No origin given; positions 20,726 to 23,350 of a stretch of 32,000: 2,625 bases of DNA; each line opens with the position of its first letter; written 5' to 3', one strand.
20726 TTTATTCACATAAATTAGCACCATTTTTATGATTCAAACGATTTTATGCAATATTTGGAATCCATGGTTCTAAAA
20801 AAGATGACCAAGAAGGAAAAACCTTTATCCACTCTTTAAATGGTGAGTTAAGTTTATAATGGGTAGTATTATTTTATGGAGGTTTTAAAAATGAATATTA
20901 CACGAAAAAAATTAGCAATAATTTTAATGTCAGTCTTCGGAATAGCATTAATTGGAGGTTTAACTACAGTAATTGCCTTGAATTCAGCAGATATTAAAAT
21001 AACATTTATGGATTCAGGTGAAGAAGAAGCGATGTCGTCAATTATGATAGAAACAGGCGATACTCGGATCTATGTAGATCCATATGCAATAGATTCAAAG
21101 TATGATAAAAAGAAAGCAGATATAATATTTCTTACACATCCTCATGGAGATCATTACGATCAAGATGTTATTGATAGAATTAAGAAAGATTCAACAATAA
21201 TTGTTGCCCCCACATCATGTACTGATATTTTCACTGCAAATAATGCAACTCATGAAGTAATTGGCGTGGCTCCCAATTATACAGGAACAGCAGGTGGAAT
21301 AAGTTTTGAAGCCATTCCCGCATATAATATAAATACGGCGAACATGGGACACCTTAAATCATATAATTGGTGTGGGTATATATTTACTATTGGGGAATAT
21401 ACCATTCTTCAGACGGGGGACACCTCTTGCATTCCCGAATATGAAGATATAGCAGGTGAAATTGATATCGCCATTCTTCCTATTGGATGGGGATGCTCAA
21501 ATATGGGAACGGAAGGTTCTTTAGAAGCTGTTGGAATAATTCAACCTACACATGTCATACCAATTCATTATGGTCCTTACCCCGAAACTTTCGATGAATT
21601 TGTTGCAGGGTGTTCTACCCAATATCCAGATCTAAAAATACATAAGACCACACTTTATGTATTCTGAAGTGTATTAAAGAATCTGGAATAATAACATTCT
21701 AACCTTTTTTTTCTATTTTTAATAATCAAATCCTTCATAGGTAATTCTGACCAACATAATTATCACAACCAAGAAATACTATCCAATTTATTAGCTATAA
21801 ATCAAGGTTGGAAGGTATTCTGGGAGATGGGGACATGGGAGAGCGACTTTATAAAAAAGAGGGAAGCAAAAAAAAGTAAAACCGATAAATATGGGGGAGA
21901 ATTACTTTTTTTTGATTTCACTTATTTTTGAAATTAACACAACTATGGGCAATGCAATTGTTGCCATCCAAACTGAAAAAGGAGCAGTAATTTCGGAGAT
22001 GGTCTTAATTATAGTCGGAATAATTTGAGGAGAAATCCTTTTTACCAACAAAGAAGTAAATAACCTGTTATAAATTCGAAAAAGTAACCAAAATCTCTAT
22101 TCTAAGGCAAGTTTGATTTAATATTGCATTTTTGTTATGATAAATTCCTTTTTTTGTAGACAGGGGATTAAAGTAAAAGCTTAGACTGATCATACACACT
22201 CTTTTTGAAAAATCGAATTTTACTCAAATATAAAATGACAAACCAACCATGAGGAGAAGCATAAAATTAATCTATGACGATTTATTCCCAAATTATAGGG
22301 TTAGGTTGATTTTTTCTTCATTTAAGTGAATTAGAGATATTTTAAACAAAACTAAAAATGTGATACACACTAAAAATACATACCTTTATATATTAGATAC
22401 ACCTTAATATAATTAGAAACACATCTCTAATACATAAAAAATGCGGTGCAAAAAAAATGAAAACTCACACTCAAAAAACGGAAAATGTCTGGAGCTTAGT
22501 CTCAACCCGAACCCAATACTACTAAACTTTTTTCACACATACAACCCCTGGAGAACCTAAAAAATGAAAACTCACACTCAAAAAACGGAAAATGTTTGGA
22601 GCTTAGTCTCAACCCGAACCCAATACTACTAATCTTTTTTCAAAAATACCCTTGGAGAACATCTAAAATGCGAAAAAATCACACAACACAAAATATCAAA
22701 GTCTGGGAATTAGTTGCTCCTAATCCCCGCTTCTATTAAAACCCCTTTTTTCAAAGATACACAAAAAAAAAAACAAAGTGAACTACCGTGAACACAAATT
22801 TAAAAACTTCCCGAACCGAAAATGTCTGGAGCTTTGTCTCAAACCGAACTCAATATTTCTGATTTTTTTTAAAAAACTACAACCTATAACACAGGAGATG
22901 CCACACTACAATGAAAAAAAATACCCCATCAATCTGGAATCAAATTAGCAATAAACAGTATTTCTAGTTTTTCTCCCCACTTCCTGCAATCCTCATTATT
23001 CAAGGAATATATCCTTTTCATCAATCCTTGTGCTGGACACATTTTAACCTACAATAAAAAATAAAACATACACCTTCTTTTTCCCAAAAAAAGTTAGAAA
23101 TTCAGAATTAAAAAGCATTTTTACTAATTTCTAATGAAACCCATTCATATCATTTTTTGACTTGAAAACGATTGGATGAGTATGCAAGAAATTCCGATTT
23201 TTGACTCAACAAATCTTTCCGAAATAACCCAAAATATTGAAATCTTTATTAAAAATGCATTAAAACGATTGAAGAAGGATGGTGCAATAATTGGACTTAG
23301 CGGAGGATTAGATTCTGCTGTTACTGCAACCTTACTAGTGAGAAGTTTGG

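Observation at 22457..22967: Tandem array of five mini-ORFs encoding one 18-24-aa peptide family (candidate multi-copy precursor or signalling peptides)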

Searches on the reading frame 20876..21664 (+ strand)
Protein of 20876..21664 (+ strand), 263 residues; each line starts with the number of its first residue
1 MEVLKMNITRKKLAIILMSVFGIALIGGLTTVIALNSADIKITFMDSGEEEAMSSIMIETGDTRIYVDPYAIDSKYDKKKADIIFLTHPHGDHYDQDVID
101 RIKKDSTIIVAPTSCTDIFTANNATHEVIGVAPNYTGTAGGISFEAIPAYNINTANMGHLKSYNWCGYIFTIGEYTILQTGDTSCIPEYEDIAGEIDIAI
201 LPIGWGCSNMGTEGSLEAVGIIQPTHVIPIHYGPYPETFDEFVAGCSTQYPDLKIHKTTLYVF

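Call 12: search_protein_families(library=pfam, proteins=[window:20876-21664:+])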
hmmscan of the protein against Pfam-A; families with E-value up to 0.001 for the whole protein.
window:20876-21664:+ (263 aa): 3 families
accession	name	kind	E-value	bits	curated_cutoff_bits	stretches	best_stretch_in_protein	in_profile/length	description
PF13483.12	Lactamase_B_3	-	2.2e-17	63.9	24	1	54-231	8-160/160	Beta-lactamase superfamily domain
PF12706.13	Lactamase_B_2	-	1.5e-14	54.5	27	1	77-232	27-200/200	Beta-lactamase superfamily domain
PF00753.33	Lactamase_B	-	0.0006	20.2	22.7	0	56-94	18-57/196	Metallo-beta-lactamase superfamily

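Call 19: find_encoding_contigs(protein=window:20876-21664:+, flank=10000, max_places=10)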
Protein window:20876-21664:+ (263 aa): no gene with exactly this product is on record in the collection.

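Call 20: find_encoding_contigs(protein=window:20891-21664:+, flank=10000, max_places=10)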
Protein window:20891-21664:+ (258 aa): 1 contig read that carries it; 1 place shown.
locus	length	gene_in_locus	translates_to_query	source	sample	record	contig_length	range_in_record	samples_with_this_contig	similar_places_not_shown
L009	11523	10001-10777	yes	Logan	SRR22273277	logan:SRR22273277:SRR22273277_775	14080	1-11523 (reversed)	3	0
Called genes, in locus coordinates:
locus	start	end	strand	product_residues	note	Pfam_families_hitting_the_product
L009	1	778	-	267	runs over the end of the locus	-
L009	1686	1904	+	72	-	PF00125:Histone (faint), PF00808:CBFD_NFYB_HMF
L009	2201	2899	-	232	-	PF22285:DUF6962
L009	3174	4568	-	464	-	PF00512:HisKA, PF02518:HATPase_c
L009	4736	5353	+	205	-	-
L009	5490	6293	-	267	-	PF12724:Flavodoxin_5, PF13237:Fer4_10 (faint), PF14697:Fer4_21 (weak), PF00037:Fer4 (faint), PF12838:Fer4_7 (weak), PF13187:Fer4_9, PF13484:Fer4_16 (faint)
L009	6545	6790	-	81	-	-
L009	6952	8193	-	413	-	-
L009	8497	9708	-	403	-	PF01757:Acyl_transf_3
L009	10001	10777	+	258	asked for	PF12706:Lactamase_B_2, PF13483:Lactamase_B_3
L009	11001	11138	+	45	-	-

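Call 44: find_homologous_proteins(query=window:20891-21664:+, max_evalue=1e-40)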
Query window:20891-21664:+ (258 aa): 8 proteins with E <= 1e-40 among 347 candidates.
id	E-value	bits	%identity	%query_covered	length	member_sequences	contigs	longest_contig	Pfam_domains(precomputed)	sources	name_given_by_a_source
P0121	7.1e-168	575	98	100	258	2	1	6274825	PF12706.14,PF13483.13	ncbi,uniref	ncbi:MBL fold metallo-hydrolase [Candidatus Lokiarchaeum ossiferum]|uniref:MBL fold metallo-hydrolas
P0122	4.9e-111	388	64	100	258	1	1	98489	PF12706.14,PF13483.13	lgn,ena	-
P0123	6.2e-107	375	61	100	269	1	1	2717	PF12706.14,PF13483.13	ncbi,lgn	-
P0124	2.5e-87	311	52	99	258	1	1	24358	PF12706.14,PF13483.13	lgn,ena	-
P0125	5.9e-87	310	53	100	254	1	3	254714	PF12706.14,PF13483.13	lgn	-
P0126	2.2e-81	291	54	100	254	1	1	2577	PF12706.14,PF13483.13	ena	-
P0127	3.2e-64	235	48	99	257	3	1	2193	PF12706.14,PF13483.13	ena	-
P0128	2.3e-59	219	44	100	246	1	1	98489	PF12706.14,PF13483.13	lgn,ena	-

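Call 45: find_encoding_contigs(protein=P0121, flank=10000, max_places=3)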
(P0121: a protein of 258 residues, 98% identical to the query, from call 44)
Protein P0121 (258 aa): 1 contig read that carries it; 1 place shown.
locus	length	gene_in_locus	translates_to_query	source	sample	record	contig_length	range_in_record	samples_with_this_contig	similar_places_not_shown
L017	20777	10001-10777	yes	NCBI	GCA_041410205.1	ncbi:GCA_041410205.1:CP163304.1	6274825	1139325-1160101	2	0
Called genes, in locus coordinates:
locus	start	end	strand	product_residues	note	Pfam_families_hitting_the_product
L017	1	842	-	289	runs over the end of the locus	-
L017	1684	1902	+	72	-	PF00125:Histone (faint), PF00808:CBFD_NFYB_HMF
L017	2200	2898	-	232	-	PF22285:DUF6962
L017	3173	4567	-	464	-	PF00512:HisKA, PF02518:HATPase_c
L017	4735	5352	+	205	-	-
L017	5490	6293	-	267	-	PF12724:Flavodoxin_5, PF13237:Fer4_10 (weak), PF14697:Fer4_21, PF00037:Fer4 (faint), PF12837:Fer4_6 (faint), PF12838:Fer4_7 (weak), PF13187:Fer4_9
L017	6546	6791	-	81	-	-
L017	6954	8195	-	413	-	-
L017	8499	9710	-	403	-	PF01757:Acyl_transf_3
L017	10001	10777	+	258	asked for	PF12706:Lactamase_B_2, PF13483:Lactamase_B_3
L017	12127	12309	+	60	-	-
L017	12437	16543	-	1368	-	-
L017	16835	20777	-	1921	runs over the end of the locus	PF05048:NosD, PF13229:Beta_helix, PF05048:NosD, PF13229:Beta_helix, PF05048:NosD, PF13229:Beta_helix, PF13229:Beta_helix, PF05048:NosD, +3 more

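Call 46: find_encoding_contigs(protein=P0122, flank=10000, max_places=3)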
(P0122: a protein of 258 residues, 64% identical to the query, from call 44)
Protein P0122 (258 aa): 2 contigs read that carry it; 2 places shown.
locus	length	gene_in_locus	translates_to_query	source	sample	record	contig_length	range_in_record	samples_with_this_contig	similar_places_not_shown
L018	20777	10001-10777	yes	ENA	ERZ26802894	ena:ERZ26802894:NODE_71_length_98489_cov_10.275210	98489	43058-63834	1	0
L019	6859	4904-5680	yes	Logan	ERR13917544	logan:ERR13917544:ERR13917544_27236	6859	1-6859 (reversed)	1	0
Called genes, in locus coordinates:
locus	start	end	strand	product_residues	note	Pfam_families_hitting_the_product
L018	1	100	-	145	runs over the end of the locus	PF00583:Acetyltransf_1, PF13673:Acetyltransf_10, PF13508:Acetyltransf_7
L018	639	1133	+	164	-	-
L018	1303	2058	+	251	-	PF01987:AIM24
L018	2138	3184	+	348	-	PF17835:NOG1_N, PF01926:MMR_HSR1, PF02421:FeoB_N, PF06858:NOG1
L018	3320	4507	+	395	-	-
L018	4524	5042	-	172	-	PF13302:Acetyltransf_3, PF00583:Acetyltransf_1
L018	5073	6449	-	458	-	PF02550:AcetylCoA_hydro, PF13336:AcetylCoA_hyd_C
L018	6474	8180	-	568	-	PF08269:dCache_2, PF17200:sCache_2, PF17201:Cache_3-Cache_2 (weak), PF07536:HWE_HK (weak), PF07568:HisKA_2, PF02518:HATPase_c (weak)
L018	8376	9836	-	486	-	PF02838:Glyco_hydro_20b (weak)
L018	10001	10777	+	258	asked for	PF13483:Lactamase_B_3, PF12706:Lactamase_B_2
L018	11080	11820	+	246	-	PF13483:Lactamase_B_3, PF12706:Lactamase_B_2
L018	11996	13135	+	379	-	PF00266:Aminotran_5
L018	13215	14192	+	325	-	PF00389:2-Hacid_dh, PF02826:2-Hacid_dh_C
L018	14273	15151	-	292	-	PF01925:TauE, PF07690:MFS_1 (weak)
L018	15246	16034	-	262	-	PF01507:PAPS_reduct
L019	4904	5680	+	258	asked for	PF13483:Lactamase_B_3, PF12706:Lactamase_B_2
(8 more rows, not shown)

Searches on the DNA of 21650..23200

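Call 59: search_rna_families(source=window, start=21650, end=23200, threshold=evalue, max_evalue=10)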
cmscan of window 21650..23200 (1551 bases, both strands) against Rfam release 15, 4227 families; matches with E-value up to 10: 13.
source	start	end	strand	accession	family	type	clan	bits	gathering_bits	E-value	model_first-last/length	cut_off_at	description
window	21858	21992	+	RF01470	rli38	Gene; sRNA;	-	23.1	49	2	1-150/150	no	Listeria sRNA rli38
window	22935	23000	-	RF02406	snoR120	Gene; snRNA; snoRNA; CD-box;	-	22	55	2.5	1-74/74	no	Small nucleolar RNA snoR120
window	21852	21929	-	RF03598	MIR6024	Gene; miRNA;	-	20.2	72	0.53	1-99/99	no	MIR6024 microRNA precursor family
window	22937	22972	+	RF04352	Plastid-psbA-4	Cis-reg;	CL00153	20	56.8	2.6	1-61/61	no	Plastid-psbA-4 3UTR RNA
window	23126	23193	+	RF00535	snoMe28S-Am982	Gene; snRNA; snoRNA; CD-box;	CL00054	19.4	49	3.5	1-80/80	no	Small nucleolar RNA Me28S-Am982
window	22738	22780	+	RF00032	Histone3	Cis-reg;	-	17.6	34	0.15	1-46/46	no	Histone 3' UTR stem-loop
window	23000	23082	+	RF04184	BTnc060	Gene; sRNA;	-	17.1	228.9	10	1-213/213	no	Bacteroides sRNA BTnc060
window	21760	21833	+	RF04186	mir-278_2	Gene; miRNA;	-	16.1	70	5.8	1-79/79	no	mir-278_2 microRNA precursor family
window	22276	22344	+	RF02716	sno_ncR3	Gene; snRNA; snoRNA; CD-box;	-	15.4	88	5.4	1-75/75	no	Small nucleolar RNA ncR3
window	22258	22339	+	RF02060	STnc410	Gene; sRNA;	-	14.7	50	3.2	1-158/158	no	Enterobacterial sRNA STnc410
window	22727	22766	-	RF01962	RMST_1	Gene; lncRNA;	-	13.6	40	3.8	1-61/61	no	Rhabdomyosarcoma 2 associated transcript conserved region 1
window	22393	22438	+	RF02350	psRNA6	Gene; sRNA;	-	12.9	60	0.8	1-333/333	no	Nitrosomonas sRNA psRNA6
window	22112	22144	+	RF02350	psRNA6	Gene; sRNA;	-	9.7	60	8.3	1-333/333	no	Nitrosomonas sRNA psRNA6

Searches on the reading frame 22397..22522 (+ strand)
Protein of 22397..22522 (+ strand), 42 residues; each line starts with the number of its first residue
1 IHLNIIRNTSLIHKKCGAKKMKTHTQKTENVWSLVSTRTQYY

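Call 70: search_protein_representatives(alignment_id=A7)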
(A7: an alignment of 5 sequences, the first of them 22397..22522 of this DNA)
Query: 5 sequences, 42 profile positions. Proteins with E-value up to 0.001 (for the whole library): 3; up to 1e-10: 0; up to 1e-30: 0. The best 3 are listed.
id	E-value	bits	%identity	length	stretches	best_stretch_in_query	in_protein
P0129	5.7e-09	51.4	-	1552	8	27-40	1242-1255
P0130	4.9e-05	38.8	-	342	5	7-33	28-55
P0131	2.7e-04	36.4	-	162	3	13-35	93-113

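Call 81: predict_structure(alignment_id=A7)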
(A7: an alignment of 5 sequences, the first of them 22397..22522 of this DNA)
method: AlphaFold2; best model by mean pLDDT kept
length: 42 residues; sequences in the alignment: 5
mean_pLDDT: 59.8   pTM: 0.16
mean pLDDT of the five models: 59.8, 58.8, 58.1, 58.1, 57.1
residues with pLDDT >= 90: 0; 70-90: 2; 50-70: 34; < 50: 6
segments of 3 or more residues with pLDDT < 50: 2-4, 7-9
pLDDT, mean of each block of 10 residues (from residue 1): 49 60 68 63 55
secondary structure, 60 per line:
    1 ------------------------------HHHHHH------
elements in order: H31-36

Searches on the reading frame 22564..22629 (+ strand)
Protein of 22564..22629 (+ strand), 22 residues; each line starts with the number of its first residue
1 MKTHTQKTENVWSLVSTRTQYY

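Call 18: find_related_loci(query=A2, collection=viral_contigs, flank=5000)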
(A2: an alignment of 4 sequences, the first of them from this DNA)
Query A2 (22 aa) in viral_contigs; peptide patterns used: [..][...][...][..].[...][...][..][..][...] (x = any residue, [..] = any of these).
51 stretches matched a pattern, but none encodes a relative of the query by tblastn (E <= 1e-3).

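Call 26: find_related_loci(query=A3, collection=metagenome_contigs, flank=10000)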
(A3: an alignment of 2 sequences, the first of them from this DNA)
Query A3 (22 aa) in metagenome_contigs; peptide patterns used: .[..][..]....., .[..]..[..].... (x = any residue, [..] = any of these).
74 stretches matched a pattern, but none encodes a relative of the query by tblastn (E <= 1e-3).

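Call 55: search_protein_families(library=ncbifam, proteins=[window:22564-22629:+], max_evalue=10)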
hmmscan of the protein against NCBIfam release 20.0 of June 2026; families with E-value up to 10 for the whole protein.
seq(22 aa): 0 families

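Call 56: search_protein_families(library=pfam, proteins=[window:22564-22629:+], max_evalue=10)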
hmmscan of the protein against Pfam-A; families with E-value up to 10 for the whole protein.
seq(22 aa): 0 families

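Call 58: search_protein_families(library=padloc, proteins=[window:22564-22629:+], max_evalue=1)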
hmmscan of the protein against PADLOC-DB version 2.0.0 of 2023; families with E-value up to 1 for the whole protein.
seq(22 aa): 0 families
